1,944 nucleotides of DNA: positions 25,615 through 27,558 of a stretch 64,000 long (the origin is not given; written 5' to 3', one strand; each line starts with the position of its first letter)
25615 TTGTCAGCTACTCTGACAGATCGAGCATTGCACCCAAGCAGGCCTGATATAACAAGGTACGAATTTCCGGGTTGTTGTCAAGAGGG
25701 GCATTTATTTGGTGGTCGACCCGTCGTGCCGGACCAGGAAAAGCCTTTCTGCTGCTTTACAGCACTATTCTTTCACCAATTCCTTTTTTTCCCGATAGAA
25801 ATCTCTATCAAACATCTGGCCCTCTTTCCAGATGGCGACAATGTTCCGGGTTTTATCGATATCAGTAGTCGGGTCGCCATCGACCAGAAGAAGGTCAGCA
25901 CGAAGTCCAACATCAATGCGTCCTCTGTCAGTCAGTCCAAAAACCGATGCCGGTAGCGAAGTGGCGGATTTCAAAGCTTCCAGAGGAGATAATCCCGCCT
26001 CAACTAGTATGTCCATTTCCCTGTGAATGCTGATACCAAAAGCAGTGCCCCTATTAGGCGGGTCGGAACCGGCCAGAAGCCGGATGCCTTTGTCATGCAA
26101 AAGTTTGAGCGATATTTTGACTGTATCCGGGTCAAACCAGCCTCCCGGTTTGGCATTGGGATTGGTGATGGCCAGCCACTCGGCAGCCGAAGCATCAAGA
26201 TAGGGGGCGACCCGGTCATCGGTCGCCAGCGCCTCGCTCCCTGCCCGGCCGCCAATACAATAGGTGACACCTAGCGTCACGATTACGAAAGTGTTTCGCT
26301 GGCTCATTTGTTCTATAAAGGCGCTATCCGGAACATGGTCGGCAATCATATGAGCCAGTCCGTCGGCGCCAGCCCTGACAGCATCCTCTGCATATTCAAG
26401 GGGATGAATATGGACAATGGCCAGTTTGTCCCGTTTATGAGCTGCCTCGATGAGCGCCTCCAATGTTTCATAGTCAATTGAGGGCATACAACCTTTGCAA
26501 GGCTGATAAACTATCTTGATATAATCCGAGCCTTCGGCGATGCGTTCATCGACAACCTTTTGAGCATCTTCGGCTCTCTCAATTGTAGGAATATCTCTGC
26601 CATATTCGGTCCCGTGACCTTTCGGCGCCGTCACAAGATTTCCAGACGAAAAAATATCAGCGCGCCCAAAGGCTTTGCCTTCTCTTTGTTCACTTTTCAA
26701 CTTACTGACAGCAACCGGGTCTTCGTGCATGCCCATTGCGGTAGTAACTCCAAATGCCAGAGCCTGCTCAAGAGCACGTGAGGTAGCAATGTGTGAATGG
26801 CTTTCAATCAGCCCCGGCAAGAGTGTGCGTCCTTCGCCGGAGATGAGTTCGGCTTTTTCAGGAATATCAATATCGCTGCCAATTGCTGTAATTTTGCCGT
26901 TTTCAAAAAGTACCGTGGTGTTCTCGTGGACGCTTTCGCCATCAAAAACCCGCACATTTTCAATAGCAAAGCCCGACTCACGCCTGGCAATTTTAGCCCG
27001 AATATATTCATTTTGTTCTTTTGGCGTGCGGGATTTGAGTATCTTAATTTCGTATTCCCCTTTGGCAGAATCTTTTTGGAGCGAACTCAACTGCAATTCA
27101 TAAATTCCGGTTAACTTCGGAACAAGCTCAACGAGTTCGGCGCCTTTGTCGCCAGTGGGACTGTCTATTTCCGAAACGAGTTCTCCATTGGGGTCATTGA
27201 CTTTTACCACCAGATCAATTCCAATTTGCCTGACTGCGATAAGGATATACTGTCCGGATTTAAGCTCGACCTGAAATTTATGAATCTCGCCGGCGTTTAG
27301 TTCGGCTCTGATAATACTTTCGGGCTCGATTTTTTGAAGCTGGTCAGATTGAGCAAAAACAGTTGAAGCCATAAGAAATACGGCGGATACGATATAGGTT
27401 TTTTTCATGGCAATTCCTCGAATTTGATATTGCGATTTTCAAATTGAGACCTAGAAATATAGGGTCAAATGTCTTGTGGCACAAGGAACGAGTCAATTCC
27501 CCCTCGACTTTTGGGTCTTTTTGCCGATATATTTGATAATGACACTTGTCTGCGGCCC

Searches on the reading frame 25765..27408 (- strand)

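Call 38: search_protein_families(library=pfam, proteins=[window:25765-27408:-], max_evalue=0.00001)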
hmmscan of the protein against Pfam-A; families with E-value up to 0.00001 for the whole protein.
window:25765-27408:- (547 aa): 2 families
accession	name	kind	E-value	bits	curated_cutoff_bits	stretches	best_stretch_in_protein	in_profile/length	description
PF01979.26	Amidohydro_1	-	4.4e-20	72.6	25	1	196-531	2-343/345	Amidohydrolase family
PF07969.17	Amidohydro_3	-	3e-14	53.8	29.7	1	430-531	356-469/472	Amidohydrolase family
